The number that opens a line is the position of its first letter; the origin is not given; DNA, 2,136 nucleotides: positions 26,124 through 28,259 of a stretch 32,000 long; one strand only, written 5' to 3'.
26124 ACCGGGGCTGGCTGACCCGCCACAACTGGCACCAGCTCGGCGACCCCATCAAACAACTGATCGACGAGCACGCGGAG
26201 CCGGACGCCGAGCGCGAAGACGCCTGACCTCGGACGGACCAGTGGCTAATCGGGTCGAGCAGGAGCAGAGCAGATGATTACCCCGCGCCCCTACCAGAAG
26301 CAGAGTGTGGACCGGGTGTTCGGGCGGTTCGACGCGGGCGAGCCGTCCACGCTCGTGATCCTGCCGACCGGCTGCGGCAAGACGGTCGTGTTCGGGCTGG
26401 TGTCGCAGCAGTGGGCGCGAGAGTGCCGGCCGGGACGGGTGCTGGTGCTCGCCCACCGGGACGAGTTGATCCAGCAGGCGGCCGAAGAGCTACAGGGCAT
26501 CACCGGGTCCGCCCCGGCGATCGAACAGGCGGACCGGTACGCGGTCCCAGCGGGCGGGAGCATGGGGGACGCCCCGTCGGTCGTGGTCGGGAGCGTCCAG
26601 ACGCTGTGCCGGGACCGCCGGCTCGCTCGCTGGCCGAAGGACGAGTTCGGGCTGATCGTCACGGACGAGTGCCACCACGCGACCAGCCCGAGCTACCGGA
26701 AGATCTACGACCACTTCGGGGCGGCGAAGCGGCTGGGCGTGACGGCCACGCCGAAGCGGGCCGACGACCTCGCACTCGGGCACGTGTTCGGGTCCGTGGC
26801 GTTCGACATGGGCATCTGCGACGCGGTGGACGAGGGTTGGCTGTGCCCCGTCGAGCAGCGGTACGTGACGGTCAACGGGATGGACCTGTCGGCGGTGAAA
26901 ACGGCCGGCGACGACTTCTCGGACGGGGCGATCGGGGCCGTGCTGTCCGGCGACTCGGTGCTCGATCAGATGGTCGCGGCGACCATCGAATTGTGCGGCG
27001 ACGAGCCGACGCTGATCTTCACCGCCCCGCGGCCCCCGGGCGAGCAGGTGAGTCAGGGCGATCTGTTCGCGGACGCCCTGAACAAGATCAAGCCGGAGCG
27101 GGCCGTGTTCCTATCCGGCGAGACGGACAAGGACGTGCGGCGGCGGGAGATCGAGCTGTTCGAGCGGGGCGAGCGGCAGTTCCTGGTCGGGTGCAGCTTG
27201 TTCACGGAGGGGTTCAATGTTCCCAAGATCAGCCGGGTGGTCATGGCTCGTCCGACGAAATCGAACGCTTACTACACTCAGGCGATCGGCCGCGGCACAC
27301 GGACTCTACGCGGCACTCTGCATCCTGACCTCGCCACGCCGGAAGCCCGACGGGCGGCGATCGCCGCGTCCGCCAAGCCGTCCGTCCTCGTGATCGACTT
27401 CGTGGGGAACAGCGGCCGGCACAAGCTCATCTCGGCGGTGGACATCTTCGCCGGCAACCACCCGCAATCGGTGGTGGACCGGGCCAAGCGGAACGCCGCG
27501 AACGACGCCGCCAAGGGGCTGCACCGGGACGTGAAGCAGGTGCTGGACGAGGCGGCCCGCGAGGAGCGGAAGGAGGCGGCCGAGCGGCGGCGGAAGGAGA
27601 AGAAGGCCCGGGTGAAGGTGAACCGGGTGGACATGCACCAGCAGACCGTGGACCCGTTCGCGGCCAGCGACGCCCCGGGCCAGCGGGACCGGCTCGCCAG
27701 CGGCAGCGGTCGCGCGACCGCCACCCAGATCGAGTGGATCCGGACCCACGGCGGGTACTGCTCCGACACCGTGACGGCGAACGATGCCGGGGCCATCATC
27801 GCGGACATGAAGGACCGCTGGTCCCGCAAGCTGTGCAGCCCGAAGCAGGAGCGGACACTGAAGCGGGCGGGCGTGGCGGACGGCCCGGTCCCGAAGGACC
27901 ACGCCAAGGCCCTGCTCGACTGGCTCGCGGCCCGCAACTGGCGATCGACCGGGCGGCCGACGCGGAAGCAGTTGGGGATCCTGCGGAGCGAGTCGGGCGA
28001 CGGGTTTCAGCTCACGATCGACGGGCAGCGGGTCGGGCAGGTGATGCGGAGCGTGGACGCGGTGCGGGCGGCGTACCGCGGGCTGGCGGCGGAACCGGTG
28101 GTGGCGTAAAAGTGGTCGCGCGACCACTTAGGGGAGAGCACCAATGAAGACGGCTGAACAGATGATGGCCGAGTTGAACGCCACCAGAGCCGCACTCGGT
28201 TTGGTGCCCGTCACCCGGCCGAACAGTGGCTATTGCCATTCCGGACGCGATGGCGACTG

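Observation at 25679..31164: Palindrome copies embedded in frame inside four large genes, at apparent interdomain linkers, mostly translated G-R-A-T-T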

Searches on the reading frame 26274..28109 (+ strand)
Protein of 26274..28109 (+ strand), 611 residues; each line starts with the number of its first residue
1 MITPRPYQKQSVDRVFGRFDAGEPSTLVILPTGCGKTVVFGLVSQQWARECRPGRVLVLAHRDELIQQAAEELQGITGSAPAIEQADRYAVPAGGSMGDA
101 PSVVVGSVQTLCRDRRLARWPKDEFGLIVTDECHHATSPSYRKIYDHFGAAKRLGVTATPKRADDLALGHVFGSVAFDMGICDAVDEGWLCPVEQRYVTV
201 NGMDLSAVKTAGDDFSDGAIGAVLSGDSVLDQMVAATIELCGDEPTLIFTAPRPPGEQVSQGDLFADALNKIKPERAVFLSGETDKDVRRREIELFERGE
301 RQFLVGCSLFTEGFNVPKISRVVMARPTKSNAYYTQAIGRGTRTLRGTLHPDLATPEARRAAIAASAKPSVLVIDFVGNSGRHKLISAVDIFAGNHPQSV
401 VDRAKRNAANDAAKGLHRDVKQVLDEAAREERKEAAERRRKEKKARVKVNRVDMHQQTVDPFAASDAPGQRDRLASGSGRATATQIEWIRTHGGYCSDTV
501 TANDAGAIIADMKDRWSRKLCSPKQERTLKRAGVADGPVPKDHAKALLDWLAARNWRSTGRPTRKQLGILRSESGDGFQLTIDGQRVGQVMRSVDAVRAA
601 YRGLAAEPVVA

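Call 6: search_protein_families(library=pfam, proteins=[window:26274-28109:+], max_evalue=0.01)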
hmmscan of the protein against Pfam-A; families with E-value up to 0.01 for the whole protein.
window:26274-28109:+ (611 aa): 5 families
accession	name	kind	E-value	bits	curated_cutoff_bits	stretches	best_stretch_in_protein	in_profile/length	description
PF04851.21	ResIII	-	9.9e-30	104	22.5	1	2-162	2-164/164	Type III restriction enzyme, res subunit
PF00270.35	DEAD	-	8.2e-12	45.6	26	1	6-162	2-163/167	DEAD/DEAH box helicase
PF00271.37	Helicase_C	-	1.3e-11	45.1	23.5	1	266-343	31-108/110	Helicase conserved C-terminal domain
PF18766.7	SWI2_SNF2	-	1.5e-09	38.3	26.7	1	12-194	6-189/221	SWI2/SNF2 ATPase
PF13872.12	AAA_34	-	0.0075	15.6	27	0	32-138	69-189/306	P-loop containing NTP hydrolase pore-1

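Call 13: find_related_loci(query=window:26274-28109:+, collection=genome_contigs, flank=10000)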
Query window:26274-28109:+ (611 aa) in genome_contigs; peptide patterns used: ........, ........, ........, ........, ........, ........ (x = any residue, [..] = any of these).
120 stretches matched a pattern, but none encodes a relative of the query by tblastn (E <= 1e-3).

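Call 14: find_homologous_proteins(query=window:26274-28109:+)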
Query window:26274-28109:+ (611 aa): 7404 proteins with E <= 0.001 among 8000 candidates; the best 120 are listed.
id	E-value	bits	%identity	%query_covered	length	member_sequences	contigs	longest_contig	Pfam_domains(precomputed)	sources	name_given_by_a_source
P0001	0.0e+0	1035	76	100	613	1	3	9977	PF00270.36,PF18766.8,PF00271.38,PF04851.22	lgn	-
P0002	5.8e-274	928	70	100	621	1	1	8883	PF00270.36,PF18766.8,PF00271.38,PF04851.22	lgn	-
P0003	1.5e-269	914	69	100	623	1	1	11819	PF00270.36,PF18766.8,PF00271.38,PF04851.22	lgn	-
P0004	3.7e-264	896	66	100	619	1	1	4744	PF00270.36,PF18766.8,PF00271.38,PF04851.22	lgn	-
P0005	2.9e-263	893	66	100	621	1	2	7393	PF00270.36,PF18766.8,PF00271.38,PF04851.22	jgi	jgi:superfamily II DNA or RNA helicase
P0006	2.7e-254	863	66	100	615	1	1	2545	PF00270.36,PF18766.8,PF00271.38,PF04851.22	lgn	-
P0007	5.8e-249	846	65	100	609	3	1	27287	PF00270.36,PF18766.8,PF00271.38,PF04851.22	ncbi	-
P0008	1.2e-246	838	65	100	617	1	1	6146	PF00270.36,PF18766.8,PF00271.38,PF04851.22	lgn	-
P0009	5.5e-228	777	59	99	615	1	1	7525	PF00270.36,PF18766.8,PF00271.38,PF04851.22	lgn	-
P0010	2.7e-216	738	58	99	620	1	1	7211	PF00270.36,PF18766.8,PF00271.38,PF04851.22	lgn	-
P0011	2.8e-211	721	57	99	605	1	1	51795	PF00270.36,PF18766.8,PF00271.38,PF04851.22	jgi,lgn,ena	-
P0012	1.0e-205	703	55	100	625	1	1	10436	PF00270.36,PF18766.8,PF00271.38,PF04851.22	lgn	-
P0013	7.8e-205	700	56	99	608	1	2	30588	PF00270.36,PF18766.8,PF00271.38,PF04851.22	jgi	-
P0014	3.5e-194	665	55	94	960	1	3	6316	PF00270.36,PF05203.22,PF14528.12,PF18766.8,PF00271.38,PF04851.22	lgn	-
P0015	4.1e-166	572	51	100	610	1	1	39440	PF00270.36,PF18766.8,PF00271.38,PF04851.22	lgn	-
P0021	4.1e-155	536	47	99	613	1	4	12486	PF00270.36,PF18766.8,PF00271.38,PF04851.22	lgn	-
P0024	5.9e-146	506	48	99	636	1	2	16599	PF00270.36,PF00271.38,PF04851.22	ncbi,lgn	-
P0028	9.9e-139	482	44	99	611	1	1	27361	PF00270.36,PF18766.8,PF00271.38,PF04851.22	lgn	-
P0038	5.3e-120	420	42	91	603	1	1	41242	PF00270.36,PF18766.8,PF00271.38,PF04851.22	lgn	-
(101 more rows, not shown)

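Call 17: find_encoding_contigs(protein=P0007, flank=10000, max_places=2)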
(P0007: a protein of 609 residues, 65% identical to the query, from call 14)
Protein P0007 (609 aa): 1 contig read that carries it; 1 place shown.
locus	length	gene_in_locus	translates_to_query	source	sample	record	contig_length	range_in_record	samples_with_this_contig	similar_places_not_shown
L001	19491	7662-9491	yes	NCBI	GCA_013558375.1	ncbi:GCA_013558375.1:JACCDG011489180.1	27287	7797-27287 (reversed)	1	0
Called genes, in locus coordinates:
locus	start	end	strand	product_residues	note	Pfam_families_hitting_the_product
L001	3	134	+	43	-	?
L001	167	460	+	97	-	-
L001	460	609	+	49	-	-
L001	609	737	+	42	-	-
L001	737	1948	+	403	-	PF00082:Peptidase_S8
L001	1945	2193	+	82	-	-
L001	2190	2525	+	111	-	-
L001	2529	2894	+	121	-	-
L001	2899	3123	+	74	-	-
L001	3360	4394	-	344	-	PF14659:Phage_int_SAM_3 (weak), PF00589:Phage_integrase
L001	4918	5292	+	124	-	-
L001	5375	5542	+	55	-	PF12728:HTH_17 (weak)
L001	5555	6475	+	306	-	-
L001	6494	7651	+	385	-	-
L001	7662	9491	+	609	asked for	PF00270:DEAD, PF04851:ResIII, PF18766:SWI2_SNF2, PF00271:Helicase_C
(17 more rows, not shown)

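Call 18: find_encoding_contigs(protein=P0011, flank=10000, max_places=2)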
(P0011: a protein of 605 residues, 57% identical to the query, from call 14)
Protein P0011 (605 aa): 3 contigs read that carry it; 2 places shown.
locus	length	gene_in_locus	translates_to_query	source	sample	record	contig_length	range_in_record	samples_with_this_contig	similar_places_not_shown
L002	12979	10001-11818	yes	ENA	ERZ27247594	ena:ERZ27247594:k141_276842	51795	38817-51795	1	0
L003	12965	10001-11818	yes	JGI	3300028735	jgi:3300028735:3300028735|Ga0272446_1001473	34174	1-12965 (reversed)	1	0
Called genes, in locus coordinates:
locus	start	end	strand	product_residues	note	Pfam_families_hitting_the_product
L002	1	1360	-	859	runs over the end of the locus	PF00884:Sulfatase, PF16347:SGSH_C, PF14707:Sulfatase_C, PF13088:BNR_2 (weak), PF13859:BNR_3 (faint), PF13088:BNR_2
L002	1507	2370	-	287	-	-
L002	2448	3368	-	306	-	-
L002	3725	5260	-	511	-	PF00206:Lyase_1, PF10415:FumaraseC_C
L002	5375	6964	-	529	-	PF01435:Peptidase_M48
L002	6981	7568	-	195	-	-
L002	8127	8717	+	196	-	PF04542:Sigma70_r2, PF04545:Sigma70_r4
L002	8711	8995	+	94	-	-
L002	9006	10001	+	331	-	PF02195:ParB_N (weak)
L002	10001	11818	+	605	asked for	PF00270:DEAD, PF04851:ResIII, PF18766:SWI2_SNF2, PF00271:Helicase_C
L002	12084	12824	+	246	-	-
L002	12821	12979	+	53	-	?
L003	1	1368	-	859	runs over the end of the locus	PF00884:Sulfatase, PF16347:SGSH_C, PF14707:Sulfatase_C, PF13088:BNR_2 (weak), PF13859:BNR_3 (faint), PF13088:BNR_2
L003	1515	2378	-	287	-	-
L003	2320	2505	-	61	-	-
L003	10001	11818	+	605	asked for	PF00270:DEAD, PF04851:ResIII, PF18766:SWI2_SNF2, PF00271:Helicase_C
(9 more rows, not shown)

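Call 19: find_encoding_contigs(protein=P0013, flank=10000, max_places=2)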
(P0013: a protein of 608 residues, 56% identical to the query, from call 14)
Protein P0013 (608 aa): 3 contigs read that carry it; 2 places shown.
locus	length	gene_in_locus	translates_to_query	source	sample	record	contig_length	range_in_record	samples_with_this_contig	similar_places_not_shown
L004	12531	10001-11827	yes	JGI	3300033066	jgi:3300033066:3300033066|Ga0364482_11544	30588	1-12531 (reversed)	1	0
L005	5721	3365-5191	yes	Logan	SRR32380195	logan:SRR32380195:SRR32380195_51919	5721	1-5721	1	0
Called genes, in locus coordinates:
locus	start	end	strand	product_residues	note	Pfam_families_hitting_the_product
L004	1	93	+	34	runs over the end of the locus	-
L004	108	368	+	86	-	-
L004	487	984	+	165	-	-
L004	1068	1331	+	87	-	-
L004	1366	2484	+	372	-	PF26003:Integrase_N_phage (faint), PF14659:Phage_int_SAM_3 (weak), PF00589:Phage_integrase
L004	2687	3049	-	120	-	-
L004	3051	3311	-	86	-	PF13560:HTH_31, PF01381:HTH_3, PF12844:HTH_19, PF13443:HTH_26 (weak)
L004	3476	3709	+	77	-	-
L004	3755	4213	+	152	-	-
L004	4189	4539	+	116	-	-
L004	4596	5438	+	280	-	-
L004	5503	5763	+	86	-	-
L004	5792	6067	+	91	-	-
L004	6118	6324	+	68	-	PF12728:HTH_17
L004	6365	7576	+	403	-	-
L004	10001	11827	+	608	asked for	PF00270:DEAD, PF04851:ResIII, PF18766:SWI2_SNF2, PF00271:Helicase_C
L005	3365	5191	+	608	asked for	PF00270:DEAD, PF04851:ResIII, PF18766:SWI2_SNF2, PF00271:Helicase_C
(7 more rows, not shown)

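Call 26: find_encoding_contigs(protein=P0001, flank=10000, max_places=1)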
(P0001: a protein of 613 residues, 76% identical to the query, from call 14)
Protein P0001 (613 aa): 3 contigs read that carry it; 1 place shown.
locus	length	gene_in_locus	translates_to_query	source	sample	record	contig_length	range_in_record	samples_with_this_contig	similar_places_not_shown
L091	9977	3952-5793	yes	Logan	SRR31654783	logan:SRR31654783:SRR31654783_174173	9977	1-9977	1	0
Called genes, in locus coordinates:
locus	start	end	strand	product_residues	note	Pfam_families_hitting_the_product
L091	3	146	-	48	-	?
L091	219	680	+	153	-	-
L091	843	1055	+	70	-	PF12728:HTH_17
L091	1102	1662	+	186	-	PF25680:Mom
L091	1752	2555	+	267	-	-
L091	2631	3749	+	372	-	-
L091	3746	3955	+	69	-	-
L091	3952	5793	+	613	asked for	PF00270:DEAD, PF04851:ResIII, PF18766:SWI2_SNF2, PF00271:Helicase_C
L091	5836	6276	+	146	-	-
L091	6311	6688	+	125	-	PF14279:HNH_5 (weak)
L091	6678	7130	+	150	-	-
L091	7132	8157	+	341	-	-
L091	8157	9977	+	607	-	?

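Call 27: find_encoding_contigs(protein=P0003, flank=10000, max_places=1)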
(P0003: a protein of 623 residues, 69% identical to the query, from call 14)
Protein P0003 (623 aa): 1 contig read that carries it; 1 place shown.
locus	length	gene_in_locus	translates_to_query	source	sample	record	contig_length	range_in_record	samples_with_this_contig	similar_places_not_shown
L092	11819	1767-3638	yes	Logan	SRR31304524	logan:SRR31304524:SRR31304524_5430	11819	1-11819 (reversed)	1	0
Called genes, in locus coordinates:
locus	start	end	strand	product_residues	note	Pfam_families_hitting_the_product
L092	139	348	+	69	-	PF12728:HTH_17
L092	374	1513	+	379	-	-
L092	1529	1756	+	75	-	-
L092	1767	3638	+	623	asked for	PF00270:DEAD, PF04851:ResIII, PF18766:SWI2_SNF2, PF00271:Helicase_C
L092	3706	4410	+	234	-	PF04447:dATP-dGTP_PPHyd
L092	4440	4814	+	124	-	-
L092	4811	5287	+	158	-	-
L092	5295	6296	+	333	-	-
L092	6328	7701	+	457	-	-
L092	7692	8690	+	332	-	PF01555:N6_N4_Mtase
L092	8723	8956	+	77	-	-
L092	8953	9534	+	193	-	PF00712:DNA_pol3_beta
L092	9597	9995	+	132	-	-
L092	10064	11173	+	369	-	-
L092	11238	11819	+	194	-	?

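Call 28: find_encoding_contigs(protein=P0015, flank=10000, max_places=1)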
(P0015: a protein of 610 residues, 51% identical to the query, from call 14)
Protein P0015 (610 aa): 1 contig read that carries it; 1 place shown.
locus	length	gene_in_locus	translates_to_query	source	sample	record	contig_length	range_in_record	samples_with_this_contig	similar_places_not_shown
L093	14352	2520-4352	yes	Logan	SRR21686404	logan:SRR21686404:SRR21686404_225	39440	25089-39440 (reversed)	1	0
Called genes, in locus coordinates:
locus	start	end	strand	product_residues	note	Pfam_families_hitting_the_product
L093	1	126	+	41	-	?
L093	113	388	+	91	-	-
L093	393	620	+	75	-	-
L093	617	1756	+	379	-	-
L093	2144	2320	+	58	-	-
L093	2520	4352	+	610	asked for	PF00270:DEAD, PF04851:ResIII, PF18766:SWI2_SNF2, PF00271:Helicase_C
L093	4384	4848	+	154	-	-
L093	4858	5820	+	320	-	-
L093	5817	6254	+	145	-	-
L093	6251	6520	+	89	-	-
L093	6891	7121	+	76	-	-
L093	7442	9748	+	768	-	PF00176:SNF2-rel_dom (faint), PF00271:Helicase_C (weak), PF01555:N6_N4_Mtase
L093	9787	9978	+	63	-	-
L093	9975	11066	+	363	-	PF00712:DNA_pol3_beta, PF02767:DNA_pol3_beta_2, PF02768:DNA_pol3_beta_3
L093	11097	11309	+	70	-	-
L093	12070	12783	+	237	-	PF00145:DNA_methylase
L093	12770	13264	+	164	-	-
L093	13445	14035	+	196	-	-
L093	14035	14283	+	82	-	-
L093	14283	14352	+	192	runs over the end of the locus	-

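Call 29: find_encoding_contigs(protein=P0028, flank=10000, max_places=1)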
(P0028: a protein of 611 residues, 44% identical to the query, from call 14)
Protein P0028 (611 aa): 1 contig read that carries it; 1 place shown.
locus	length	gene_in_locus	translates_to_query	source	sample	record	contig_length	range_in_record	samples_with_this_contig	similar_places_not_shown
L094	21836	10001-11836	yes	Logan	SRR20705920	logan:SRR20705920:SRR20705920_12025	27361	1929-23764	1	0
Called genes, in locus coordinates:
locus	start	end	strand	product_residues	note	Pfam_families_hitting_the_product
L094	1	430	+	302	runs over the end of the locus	PF02481:DNA_processg_A, PF18306:LDcluster4 (faint)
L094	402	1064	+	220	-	-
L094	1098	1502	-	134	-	-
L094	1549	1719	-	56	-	-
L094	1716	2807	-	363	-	-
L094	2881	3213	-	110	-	PF12844:HTH_19, PF13560:HTH_31, PF01381:HTH_3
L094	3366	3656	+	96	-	-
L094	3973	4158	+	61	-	-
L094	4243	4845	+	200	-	-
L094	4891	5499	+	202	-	-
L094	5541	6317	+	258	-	-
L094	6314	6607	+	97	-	PF12728:HTH_17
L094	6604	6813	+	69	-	-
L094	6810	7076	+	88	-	PF01624:MutS_I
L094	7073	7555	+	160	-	-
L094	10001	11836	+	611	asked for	PF00270:DEAD, PF04851:ResIII, PF18766:SWI2_SNF2 (weak), PF00271:Helicase_C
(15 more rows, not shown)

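Call 36: find_related_loci(query=A1, collection=genome_contigs, flank=10000)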
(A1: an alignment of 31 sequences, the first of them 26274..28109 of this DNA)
Query A1 (611 aa) in genome_contigs; peptide patterns used: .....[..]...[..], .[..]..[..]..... (x = any residue, [..] = any of these).
600 stretches matched a pattern (row limit reached: there are more); 576 encode a relative of the query (tblastn E <= 1e-3); the best 80 are kept; 80 distinct loci.
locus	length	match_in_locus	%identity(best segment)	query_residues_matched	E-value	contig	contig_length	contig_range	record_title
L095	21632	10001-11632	37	2-557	1e-103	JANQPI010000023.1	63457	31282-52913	MAG: Candidatus Zixiibacteriota bacterium isolate IP29b_bin.158 k99_3286146, whole genome shotgun sequence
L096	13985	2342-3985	36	2-560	9e-100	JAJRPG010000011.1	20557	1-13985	MAG: Planctomycetota bacterium isolate Dive100_bin1.21 k141_184493, whole genome shotgun sequence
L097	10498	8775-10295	38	1-557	6e-100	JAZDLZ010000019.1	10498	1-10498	MAG: Pseudomonadota bacterium isolate MEGAHIT-group-0.625 k141_18111624, whole genome shotgun sequence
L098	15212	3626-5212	38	5-537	4e-99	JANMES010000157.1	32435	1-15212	MAG: Phycisphaerae bacterium isolate OTE_70b_metabat_61 OTE_70b_k141_1367354, whole genome shotgun sequence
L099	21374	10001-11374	40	5-462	1e-98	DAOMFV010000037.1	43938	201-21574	MAG TPA_asm: Gemmatales bacterium isolate AMR_MDS_4993 NODE_261_length_43938_cov_6.457945, whole genome shotgun sequence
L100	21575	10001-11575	38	1-559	2e-97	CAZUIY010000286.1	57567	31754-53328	MAG TPA_asm: uncultured Gemmatimonadales bacterium isolate binchicken_co31_349 genome assembly, contig: k141_2330273, wh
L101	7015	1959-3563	37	2-549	5e-97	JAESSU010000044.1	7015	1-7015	MAG: Phycisphaeraceae bacterium isolate NORP295 CoAssembly_358935, whole genome shotgun sequence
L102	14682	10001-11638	38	2-549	2e-95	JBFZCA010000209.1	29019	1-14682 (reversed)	MAG: Planctomycetota bacterium isolate PPR_0510 k121_1981057, whole genome shotgun sequence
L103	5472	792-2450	34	5-567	1e-92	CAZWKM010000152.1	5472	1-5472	MAG TPA_asm: uncultured Pirellulales bacterium isolate SRP068000_co2_152 genome assembly, contig: NODE_22188_length_5472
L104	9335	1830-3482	35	1-560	1e-91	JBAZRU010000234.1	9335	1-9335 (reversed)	MAG: Candidatus Hydrogenedentales bacterium isolate SO_2017_GW1_155 NODE_27576_length_9335_cov_0.737619_OW334_2017, whol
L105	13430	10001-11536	37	3-557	2e-91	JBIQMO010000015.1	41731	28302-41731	MAG: Gemmatimonas aurantiaca isolate mag.37h NODE_285_length_41731, whole genome shotgun sequence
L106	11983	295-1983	36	2-575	1e-90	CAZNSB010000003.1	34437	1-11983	MAG TPA_asm: uncultured Planctomycetaceae bacterium isolate SRP068000_co1_132 genome assembly, contig: NODE_1321_length_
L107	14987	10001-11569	36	35-565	3e-88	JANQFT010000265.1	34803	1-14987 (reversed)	MAG: Phycisphaeraceae bacterium isolate PL23b_bin.16 k99_2598409, whole genome shotgun sequence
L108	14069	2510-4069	38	2-557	4e-87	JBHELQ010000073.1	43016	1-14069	MAG: Thermoleophilaceae bacterium isolate S2_bin.22.orig S2_k141_712338, whole genome shotgun sequence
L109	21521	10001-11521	37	5-560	3e-86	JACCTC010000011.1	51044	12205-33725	MAG: Deltaproteobacteria bacterium isolate MGR_bin64 SD2897-2912_k127_1863151, whole genome shotgun sequence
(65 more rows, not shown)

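Call 40: find_encoding_contigs(protein=P0024, flank=10000, max_places=1)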
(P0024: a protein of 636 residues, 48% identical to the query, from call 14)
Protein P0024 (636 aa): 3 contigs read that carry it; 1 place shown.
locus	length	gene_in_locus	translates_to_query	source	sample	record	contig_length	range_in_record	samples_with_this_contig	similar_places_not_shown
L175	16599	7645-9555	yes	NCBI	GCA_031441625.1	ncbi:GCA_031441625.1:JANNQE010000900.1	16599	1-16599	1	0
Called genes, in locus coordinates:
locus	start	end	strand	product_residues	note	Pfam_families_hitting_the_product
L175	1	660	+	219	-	?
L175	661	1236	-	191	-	-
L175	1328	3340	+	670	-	-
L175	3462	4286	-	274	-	PF01381:HTH_3, PF12844:HTH_19 (weak), PF13560:HTH_31, PF00717:Peptidase_S24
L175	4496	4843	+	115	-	-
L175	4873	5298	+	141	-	-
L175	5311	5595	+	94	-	PF22253:DUF6948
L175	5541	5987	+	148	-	-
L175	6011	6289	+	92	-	PF12728:HTH_17 (weak)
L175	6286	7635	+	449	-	-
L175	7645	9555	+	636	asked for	PF04851:ResIII, PF00270:DEAD (faint), PF00271:Helicase_C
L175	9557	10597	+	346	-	-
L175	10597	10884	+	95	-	-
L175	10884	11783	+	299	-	PF01555:N6_N4_Mtase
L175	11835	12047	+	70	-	-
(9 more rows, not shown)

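Call 41: find_encoding_contigs(protein=P0021, flank=10000, max_places=1)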
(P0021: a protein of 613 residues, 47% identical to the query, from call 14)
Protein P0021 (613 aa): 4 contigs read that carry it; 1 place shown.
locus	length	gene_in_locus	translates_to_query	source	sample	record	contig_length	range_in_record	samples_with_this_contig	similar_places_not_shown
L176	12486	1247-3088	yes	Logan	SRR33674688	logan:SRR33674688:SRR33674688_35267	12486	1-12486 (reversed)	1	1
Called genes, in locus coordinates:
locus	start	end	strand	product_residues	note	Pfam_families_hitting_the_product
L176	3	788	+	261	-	?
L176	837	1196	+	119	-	PF04447:dATP-dGTP_PPHyd, PF03819:MazG (weak)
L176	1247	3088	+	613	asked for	PF00270:DEAD, PF04851:ResIII, PF18766:SWI2_SNF2, PF00271:Helicase_C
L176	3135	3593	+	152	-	-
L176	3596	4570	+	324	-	-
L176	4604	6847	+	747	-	PF00271:Helicase_C (weak), PF01555:N6_N4_Mtase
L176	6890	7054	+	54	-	-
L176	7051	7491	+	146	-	-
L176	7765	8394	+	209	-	PF04542:Sigma70_r2 (weak)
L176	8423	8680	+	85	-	-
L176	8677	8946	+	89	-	-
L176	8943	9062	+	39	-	-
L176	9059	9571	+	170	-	-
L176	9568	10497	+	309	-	-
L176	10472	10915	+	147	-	-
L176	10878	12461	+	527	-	-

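Call 42: find_encoding_contigs(protein=P0038, flank=10000, max_places=1)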
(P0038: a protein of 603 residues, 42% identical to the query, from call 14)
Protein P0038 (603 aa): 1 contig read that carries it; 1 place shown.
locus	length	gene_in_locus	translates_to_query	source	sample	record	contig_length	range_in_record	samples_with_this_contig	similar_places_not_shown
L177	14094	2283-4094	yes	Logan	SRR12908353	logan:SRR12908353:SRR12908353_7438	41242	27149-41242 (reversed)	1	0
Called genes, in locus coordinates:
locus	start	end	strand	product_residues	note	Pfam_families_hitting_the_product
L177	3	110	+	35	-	?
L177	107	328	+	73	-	-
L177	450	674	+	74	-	-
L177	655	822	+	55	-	-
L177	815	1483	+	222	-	PF04404:ERF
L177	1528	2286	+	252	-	-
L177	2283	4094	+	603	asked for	PF00270:DEAD, PF04851:ResIII, PF18766:SWI2_SNF2, PF00271:Helicase_C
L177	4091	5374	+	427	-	PF01555:N6_N4_Mtase, PF13384:HTH_23 (faint)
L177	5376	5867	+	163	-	-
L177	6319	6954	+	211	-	PF13155:Toprim_2 (weak)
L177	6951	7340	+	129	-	-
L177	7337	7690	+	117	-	-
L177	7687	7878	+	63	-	-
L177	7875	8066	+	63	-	-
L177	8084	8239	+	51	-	-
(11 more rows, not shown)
